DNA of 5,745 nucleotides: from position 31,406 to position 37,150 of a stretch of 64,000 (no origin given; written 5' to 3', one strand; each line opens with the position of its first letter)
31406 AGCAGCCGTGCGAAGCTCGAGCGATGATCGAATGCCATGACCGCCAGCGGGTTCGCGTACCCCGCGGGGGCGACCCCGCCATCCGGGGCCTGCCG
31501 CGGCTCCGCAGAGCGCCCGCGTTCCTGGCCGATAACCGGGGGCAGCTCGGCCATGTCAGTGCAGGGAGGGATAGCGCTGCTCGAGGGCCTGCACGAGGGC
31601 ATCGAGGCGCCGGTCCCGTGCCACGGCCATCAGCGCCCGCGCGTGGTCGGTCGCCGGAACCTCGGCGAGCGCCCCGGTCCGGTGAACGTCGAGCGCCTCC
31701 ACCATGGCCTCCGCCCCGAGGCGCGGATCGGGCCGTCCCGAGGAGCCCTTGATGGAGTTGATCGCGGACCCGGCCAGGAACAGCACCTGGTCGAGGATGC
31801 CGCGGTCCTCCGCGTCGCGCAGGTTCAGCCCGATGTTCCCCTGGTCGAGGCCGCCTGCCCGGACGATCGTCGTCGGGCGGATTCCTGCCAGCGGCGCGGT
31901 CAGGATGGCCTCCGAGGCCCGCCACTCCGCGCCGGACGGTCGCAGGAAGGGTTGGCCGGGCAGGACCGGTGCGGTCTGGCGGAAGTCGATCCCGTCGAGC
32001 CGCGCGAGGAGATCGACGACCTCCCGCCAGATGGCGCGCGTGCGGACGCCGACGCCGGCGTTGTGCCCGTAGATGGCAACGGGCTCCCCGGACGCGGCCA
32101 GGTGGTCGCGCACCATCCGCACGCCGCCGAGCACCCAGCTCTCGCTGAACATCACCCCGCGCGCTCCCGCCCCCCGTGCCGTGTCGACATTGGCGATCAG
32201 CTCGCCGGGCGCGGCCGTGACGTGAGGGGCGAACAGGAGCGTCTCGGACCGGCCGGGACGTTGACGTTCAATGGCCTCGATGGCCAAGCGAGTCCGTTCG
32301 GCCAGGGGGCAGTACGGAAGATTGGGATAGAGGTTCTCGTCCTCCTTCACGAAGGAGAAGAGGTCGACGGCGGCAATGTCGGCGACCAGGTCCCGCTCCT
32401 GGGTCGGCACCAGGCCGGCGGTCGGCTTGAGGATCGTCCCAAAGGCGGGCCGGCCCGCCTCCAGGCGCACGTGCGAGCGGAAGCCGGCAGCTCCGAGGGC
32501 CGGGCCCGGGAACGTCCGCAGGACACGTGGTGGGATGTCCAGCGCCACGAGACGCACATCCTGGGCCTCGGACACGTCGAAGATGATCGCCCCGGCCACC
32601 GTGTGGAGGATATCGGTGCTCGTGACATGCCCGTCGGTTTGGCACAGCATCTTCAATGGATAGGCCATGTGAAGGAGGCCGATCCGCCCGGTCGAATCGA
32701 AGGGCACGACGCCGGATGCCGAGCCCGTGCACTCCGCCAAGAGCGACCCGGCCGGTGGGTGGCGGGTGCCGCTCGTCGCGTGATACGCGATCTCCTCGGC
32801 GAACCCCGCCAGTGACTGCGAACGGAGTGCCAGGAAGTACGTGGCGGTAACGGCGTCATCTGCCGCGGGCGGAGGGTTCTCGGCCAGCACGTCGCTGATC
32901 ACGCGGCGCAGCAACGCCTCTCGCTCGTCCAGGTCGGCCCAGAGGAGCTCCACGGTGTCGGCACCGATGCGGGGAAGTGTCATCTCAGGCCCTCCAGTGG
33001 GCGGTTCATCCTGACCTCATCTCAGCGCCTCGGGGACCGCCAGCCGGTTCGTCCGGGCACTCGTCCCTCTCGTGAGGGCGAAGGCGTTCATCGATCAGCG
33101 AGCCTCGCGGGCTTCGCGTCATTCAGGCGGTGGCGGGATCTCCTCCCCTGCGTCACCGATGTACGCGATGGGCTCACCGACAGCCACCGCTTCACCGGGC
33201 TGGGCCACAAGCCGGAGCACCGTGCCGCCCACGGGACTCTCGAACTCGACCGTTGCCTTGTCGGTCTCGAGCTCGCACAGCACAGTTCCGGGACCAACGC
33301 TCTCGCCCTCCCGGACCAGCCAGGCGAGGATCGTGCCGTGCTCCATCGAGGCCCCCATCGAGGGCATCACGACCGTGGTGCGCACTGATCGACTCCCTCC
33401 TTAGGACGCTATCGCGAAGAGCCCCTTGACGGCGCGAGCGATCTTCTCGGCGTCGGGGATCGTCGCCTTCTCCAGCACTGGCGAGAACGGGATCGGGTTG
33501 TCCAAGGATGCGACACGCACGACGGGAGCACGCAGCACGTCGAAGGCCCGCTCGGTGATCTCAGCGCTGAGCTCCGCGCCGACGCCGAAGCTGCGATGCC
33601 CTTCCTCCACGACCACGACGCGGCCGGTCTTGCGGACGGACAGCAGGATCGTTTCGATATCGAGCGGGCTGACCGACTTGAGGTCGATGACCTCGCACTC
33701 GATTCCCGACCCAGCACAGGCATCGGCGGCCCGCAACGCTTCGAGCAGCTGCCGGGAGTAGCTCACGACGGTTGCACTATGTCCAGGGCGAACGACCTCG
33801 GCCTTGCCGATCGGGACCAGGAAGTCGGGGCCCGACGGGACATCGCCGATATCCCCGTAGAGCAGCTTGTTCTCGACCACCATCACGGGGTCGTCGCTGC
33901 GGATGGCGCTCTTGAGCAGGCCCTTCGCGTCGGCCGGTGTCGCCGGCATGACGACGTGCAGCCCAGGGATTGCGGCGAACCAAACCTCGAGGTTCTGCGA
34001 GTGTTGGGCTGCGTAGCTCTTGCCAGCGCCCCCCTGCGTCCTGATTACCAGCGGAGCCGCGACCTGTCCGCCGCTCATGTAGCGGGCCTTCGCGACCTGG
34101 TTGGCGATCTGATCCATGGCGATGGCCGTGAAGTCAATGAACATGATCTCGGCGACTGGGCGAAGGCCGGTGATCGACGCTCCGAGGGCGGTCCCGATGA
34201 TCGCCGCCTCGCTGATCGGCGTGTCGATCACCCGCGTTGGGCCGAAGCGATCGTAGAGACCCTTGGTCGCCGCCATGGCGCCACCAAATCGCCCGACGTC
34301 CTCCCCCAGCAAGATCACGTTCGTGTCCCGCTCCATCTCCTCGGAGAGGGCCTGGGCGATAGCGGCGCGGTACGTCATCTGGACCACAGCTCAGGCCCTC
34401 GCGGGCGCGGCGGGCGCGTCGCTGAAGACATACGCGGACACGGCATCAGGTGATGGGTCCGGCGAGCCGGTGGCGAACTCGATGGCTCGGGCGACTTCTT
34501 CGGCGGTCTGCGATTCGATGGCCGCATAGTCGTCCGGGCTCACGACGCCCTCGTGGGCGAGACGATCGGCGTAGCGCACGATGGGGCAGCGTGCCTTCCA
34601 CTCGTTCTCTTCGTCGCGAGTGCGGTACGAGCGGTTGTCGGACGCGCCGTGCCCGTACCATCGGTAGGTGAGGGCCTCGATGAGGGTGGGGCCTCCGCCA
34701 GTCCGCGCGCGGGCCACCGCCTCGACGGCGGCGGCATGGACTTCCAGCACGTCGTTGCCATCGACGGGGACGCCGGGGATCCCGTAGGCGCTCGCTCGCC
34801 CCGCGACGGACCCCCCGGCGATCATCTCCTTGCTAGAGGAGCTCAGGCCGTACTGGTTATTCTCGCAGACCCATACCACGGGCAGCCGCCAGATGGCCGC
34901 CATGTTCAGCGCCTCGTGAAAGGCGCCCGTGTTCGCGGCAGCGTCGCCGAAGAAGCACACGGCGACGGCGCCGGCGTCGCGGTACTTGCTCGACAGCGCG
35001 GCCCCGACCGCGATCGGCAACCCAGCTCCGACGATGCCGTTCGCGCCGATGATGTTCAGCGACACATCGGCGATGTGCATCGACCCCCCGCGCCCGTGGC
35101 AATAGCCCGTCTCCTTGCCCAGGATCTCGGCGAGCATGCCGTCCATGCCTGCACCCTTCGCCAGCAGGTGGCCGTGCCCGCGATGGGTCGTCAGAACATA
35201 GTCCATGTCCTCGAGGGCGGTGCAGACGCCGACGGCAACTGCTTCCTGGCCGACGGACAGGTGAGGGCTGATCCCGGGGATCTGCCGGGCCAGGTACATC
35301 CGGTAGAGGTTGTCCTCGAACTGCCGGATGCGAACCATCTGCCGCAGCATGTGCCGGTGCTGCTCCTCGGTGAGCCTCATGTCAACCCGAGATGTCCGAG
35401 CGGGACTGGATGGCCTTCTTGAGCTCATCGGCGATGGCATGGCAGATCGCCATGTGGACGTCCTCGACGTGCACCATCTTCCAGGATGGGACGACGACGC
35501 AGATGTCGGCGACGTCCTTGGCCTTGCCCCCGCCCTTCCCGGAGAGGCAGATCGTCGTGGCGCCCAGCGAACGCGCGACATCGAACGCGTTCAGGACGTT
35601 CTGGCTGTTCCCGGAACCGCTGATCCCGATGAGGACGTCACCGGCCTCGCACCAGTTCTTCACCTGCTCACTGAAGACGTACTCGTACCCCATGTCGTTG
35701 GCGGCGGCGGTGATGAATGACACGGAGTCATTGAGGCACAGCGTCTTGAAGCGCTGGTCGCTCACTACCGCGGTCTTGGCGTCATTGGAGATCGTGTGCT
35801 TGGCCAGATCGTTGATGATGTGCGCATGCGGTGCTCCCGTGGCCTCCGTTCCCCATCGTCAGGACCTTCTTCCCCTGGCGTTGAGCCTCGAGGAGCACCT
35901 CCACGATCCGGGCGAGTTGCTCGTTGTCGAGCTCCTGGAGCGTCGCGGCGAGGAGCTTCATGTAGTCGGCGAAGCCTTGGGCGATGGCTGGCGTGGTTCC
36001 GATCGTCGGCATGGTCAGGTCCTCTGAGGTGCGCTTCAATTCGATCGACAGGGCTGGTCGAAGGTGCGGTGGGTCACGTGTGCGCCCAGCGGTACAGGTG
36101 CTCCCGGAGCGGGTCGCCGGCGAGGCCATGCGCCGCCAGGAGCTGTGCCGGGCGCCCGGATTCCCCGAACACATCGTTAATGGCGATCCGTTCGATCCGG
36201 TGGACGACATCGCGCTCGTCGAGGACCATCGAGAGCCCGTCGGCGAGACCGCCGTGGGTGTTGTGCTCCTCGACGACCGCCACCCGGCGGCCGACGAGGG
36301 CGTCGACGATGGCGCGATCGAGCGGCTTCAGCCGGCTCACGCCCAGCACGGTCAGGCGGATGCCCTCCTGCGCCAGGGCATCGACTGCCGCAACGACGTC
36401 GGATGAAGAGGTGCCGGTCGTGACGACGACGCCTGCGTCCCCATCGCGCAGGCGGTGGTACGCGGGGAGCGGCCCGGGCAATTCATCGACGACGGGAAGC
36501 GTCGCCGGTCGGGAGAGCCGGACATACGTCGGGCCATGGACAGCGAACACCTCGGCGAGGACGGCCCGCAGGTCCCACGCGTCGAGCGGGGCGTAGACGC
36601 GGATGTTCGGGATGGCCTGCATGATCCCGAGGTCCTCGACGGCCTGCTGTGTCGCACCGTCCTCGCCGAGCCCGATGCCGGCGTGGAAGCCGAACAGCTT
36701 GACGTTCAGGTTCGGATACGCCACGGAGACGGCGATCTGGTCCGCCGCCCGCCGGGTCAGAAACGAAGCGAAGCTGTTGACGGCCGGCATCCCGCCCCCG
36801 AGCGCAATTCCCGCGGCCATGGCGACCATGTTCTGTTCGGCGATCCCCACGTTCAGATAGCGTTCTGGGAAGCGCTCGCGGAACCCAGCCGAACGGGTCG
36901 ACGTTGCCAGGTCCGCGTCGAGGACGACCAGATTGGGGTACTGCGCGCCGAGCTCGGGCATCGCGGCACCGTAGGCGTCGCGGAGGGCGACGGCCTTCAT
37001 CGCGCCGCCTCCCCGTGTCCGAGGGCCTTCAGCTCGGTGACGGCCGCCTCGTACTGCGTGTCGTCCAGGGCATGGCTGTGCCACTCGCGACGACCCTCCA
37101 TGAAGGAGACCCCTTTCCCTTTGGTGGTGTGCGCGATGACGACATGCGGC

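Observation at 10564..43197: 32.6-kb integrase-bearing island bounded by a duplicated 5' half of tRNA-Arg (unusual polarity)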

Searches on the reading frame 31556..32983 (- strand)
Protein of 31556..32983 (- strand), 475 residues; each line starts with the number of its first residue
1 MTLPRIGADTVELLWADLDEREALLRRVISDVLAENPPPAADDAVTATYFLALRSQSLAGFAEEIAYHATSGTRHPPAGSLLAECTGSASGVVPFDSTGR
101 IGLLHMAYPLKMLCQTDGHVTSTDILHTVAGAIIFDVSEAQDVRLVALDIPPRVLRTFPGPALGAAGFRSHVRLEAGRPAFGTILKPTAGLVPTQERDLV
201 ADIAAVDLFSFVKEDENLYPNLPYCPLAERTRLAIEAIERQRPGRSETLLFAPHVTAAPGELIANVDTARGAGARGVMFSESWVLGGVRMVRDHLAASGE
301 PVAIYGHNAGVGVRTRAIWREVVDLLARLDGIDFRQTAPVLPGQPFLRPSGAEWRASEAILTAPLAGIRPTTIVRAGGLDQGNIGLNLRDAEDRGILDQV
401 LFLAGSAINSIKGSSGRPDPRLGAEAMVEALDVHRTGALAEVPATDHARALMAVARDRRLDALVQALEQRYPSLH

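Call 14: search_protein_families(library=pfam, proteins=[window:31556-32983:-], max_evalue=0.001)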
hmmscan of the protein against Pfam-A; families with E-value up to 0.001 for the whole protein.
window:31556-32983:- (475 aa): 1 family
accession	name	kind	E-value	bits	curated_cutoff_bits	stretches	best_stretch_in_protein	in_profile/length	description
PF00016.26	RuBisCO_large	-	1.2e-11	44.8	30.1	1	175-338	11-176/299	Ribulose bisphosphate carboxylase large chain, catalytic domain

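Call 55: search_protein_families(library=ncbifam, proteins=[window:31556-32983:-], max_evalue=0.001)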
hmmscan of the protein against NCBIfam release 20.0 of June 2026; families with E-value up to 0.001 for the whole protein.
window:31556-32983:- (475 aa): 7 families
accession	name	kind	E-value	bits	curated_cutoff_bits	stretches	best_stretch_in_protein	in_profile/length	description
TIGR03326.1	rubisco_III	equivalog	3.4e-22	78.9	497.45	1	35-335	5-302/426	type III ribulose-bisphosphate carboxylase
NF003252.0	PRK04208.1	subfamily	2.9e-18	65.7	438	1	92-317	80-297/468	ribulose-bisphosphate carboxylase large subunit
NF042437.1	OxoIsoapPDcar_OiaX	equivalog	2.2e-16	59.7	700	1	123-316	89-276/412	3-oxo-isoapionate-4-phosphate decarboxylase OiaX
NF007095.0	PRK09549.1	equivalog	4.6e-12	45.2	409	1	44-313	3-265/407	2,3-diketo-5-methylthiopentyl-1-phosphate enolase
NF010002.0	PRK13475.1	equivalog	2.7e-11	42.8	489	1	102-270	79-248/459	ribulose-bisphosphate carboxylase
TIGR03332.1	salvage_mtnW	equivalog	6.2e-06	25.1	513.6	1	124-315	90-272/407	2,3-diketo-5-methylthiopentyl-1-phosphate enolase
TIGR03056.1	bchO_mg_che_rel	equivalog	0.00044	19.4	172.55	0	290-357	19-77/278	alpha/beta fold hydrolase BchO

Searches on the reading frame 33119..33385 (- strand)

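Call 14: search_protein_families(library=pfam, proteins=[window:33119-33385:-], max_evalue=0.001)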
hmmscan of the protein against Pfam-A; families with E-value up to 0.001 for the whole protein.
window:33119-33385:- (88 aa): 4 families
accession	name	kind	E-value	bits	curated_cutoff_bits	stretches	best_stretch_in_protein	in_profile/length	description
PF00364.28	Biotin_lipoyl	-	8.3e-20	70.9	22.1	1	4-76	2-73/73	Biotin-requiring enzyme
PF13437.12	HlyD_3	-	4.3e-06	27.8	22.2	0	49-79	3-33/106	HlyD family secretion protein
PF16576.10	HlyD_D23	-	0.0001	22.1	30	0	43-79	106-142/214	Barrel-sandwich domain of CusB or HlyD membrane-fusion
PF13533.13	Biotin_lipoyl_2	-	0.00017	21.8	29.8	0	17-39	9-31/32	Biotin-lipoyl like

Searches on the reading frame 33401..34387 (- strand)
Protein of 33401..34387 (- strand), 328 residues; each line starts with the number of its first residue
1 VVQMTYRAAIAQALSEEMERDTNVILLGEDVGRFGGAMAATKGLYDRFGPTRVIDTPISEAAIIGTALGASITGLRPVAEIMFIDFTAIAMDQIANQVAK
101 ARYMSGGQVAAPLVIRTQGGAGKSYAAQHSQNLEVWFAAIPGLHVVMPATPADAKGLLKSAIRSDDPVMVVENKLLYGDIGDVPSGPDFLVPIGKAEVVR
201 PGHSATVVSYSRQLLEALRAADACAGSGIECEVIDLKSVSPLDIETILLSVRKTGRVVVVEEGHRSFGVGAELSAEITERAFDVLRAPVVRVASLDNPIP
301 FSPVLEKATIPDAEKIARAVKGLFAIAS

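Call 14: search_protein_families(library=pfam, proteins=[window:33401-34387:-], max_evalue=0.001)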
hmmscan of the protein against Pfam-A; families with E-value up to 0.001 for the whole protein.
window:33401-34387:- (328 aa): 2 families
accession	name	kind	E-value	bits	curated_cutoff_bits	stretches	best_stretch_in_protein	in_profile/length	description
PF02779.29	Transket_pyr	-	3.2e-45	154.3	27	1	3-177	2-172/174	Transketolase, pyrimidine binding domain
PF02780.25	Transketolase_C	-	1.5e-36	125.5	25.9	1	194-316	1-124/124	Transketolase, C-terminal domain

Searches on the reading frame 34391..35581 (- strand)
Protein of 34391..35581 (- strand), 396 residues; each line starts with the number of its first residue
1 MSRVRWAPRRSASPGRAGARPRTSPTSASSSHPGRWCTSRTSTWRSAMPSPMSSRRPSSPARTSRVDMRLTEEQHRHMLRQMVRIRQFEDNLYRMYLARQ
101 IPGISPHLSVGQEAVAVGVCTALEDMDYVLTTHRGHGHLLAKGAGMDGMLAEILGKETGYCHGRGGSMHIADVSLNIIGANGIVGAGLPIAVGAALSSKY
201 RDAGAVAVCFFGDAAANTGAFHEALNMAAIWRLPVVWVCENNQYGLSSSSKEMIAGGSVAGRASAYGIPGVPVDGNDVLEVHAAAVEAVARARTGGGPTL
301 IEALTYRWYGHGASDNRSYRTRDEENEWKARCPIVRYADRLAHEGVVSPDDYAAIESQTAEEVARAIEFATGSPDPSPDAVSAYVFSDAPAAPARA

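Call 14: search_protein_families(library=pfam, proteins=[window:34391-35581:-], max_evalue=0.001)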
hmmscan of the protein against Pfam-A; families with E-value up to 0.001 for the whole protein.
window:34391-35581:- (396 aa): 2 families
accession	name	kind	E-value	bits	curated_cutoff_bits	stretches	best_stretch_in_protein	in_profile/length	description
PF00676.26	E1_dh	-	3.9e-88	295.7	22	1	80-378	1-299/300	Dehydrogenase E1 component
PF02775.26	TPP_enzyme_C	-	1.3e-06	28.7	21.9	1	179-302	25-150/151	Thiamine pyrophosphate enzyme, C-terminal TPP binding domain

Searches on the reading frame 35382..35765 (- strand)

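Call 14: search_protein_families(library=pfam, proteins=[window:35382-35765:-], max_evalue=0.001)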
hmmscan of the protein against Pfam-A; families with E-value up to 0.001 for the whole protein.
window:35382-35765:- (127 aa): 2 families
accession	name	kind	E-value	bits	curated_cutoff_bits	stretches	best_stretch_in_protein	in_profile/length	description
PF13580.11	SIS_2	-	1e-07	32.5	27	1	18-76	78-138/138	SIS domain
PF01380.27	SIS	-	2.5e-06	27.8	25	1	23-93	35-105/131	SIS domain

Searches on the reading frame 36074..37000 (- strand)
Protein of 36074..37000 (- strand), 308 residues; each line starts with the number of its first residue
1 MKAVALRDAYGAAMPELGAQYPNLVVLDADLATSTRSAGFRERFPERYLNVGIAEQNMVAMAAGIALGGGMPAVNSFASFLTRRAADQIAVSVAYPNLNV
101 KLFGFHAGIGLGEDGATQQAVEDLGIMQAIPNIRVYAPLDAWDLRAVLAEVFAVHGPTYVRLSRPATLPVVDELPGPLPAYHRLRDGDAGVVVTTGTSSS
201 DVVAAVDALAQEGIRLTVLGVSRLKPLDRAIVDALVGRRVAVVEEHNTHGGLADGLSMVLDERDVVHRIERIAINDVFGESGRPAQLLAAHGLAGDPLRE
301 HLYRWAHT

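Call 14: search_protein_families(library=pfam, proteins=[window:36074-37000:-], max_evalue=0.001)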
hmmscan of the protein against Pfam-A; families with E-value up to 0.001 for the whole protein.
window:36074-37000:- (308 aa): 2 families
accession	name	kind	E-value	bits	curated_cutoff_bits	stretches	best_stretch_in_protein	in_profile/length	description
PF02779.29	Transket_pyr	-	1.4e-41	142.5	27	1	3-166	2-171/174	Transketolase, pyrimidine binding domain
PF02780.25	Transketolase_C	-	1.7e-18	67.2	25.9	1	183-293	5-119/124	Transketolase, C-terminal domain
